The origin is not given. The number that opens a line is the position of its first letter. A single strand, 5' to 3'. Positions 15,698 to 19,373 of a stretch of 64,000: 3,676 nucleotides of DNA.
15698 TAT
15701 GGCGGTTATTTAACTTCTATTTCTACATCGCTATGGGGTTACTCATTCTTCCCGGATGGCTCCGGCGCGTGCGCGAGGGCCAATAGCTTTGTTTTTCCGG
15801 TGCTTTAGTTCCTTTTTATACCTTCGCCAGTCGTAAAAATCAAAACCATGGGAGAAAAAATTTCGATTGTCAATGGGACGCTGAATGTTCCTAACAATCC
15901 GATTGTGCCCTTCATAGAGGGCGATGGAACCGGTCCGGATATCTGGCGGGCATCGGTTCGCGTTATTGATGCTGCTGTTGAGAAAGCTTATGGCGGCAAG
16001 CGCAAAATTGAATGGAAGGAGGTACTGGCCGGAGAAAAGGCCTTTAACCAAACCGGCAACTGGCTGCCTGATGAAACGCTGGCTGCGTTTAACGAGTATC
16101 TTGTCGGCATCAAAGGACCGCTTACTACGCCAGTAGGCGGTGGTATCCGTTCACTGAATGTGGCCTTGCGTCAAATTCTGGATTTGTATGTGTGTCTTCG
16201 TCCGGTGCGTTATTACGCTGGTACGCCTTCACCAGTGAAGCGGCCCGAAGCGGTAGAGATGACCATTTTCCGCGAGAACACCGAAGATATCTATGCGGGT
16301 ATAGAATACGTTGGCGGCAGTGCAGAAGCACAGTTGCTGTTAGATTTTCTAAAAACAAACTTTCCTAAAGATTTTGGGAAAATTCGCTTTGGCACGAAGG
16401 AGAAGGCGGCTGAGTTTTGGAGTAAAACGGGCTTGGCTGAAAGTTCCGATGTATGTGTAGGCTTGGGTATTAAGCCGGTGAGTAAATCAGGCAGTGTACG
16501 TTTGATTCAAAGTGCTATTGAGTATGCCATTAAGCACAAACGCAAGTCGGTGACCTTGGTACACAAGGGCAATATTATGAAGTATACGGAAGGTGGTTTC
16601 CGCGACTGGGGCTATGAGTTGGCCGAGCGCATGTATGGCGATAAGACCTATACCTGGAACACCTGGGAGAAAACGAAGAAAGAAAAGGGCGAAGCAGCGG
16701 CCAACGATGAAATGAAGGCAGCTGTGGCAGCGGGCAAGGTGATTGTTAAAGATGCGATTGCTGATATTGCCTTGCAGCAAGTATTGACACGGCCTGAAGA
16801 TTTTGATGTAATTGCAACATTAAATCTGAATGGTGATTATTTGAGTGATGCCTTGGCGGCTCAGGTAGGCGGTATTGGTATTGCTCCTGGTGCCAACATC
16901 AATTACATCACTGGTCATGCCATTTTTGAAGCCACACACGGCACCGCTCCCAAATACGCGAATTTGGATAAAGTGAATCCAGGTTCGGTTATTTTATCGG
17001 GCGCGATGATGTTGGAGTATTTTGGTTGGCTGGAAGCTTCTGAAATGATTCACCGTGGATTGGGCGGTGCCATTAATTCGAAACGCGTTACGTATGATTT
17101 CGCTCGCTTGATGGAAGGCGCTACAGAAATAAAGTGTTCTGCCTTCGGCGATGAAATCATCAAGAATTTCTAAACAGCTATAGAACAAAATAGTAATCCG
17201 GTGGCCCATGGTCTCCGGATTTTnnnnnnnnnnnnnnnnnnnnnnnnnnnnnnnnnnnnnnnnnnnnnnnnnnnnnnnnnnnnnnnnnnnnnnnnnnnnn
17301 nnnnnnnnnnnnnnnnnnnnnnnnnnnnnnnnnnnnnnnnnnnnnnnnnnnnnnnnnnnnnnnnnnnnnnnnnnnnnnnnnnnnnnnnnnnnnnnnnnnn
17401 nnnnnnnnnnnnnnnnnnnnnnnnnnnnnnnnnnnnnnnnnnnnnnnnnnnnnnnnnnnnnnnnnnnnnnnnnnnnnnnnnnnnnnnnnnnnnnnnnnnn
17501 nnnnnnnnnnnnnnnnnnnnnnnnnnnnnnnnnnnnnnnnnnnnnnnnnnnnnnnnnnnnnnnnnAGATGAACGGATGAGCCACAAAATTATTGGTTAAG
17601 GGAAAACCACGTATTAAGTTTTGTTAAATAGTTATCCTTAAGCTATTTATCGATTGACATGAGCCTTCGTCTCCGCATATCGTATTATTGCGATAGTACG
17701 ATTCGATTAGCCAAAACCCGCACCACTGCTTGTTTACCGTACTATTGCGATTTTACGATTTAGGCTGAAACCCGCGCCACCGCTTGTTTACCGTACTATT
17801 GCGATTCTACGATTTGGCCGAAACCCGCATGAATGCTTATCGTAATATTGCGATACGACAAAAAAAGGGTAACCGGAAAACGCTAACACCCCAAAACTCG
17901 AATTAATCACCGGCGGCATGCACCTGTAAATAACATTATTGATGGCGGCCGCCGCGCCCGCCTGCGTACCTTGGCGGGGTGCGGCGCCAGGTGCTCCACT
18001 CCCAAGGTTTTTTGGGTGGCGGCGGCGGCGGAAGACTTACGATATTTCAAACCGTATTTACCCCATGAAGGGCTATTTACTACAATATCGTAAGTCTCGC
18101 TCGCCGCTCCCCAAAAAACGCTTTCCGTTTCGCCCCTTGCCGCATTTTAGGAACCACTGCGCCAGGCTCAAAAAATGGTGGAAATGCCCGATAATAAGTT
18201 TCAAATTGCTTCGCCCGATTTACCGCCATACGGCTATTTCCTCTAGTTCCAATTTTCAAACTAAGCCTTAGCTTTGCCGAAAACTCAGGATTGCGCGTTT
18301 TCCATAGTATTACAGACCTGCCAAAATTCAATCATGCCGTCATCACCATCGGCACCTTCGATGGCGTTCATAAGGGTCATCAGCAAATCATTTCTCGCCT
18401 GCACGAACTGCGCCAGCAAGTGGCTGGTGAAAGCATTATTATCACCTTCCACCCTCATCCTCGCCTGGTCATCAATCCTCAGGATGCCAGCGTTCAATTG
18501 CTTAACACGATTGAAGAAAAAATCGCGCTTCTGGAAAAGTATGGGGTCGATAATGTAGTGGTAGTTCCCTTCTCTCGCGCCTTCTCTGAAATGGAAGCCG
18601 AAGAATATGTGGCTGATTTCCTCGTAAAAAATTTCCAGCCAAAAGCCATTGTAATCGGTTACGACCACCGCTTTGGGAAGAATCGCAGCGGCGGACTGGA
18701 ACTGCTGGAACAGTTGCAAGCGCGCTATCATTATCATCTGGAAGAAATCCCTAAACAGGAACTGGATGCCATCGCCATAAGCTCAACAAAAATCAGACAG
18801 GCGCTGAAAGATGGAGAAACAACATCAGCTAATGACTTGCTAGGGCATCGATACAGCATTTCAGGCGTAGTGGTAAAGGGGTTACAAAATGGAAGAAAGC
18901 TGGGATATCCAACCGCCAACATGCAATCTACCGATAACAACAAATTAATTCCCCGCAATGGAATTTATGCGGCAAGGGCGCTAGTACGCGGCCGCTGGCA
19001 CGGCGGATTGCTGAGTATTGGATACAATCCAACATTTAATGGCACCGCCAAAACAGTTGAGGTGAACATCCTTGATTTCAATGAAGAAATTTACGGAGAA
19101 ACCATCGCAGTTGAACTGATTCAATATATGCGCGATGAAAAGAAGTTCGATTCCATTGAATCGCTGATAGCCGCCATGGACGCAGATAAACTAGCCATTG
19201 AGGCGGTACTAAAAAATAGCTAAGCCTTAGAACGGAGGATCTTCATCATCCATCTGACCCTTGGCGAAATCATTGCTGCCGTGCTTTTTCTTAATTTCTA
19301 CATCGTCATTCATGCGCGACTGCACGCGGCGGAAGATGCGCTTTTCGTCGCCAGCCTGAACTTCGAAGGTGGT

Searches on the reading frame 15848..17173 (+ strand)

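Call 21: search_protein_families(library=pfam, proteins=[window:15848-17173:+])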
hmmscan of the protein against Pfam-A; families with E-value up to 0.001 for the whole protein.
window:15848-17173:+ (441 aa): 1 family
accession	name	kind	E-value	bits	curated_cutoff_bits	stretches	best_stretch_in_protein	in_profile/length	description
PF00180.25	Iso_dh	-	3.5e-91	306.5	27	1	20-437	2-348/348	Isocitrate/isopropylmalate dehydrogenase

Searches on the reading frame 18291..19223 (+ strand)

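Call 87: search_protein_families(library=pfam, proteins=[window:18291-19223:+], max_evalue=0.01)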
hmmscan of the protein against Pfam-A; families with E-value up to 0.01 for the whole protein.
window:18291-19223:+ (310 aa): 3 families
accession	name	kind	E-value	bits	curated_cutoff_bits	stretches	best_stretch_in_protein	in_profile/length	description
PF06574.18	FAD_syn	-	1.5e-49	168.3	27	1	14-167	6-158/158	FAD synthetase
PF01687.23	Flavokinase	-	6.4e-42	143.1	19.6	1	184-306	1-123/124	Riboflavin kinase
PF01467.32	CTP_transf_like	-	5.8e-08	33.5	21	1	18-170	1-132/133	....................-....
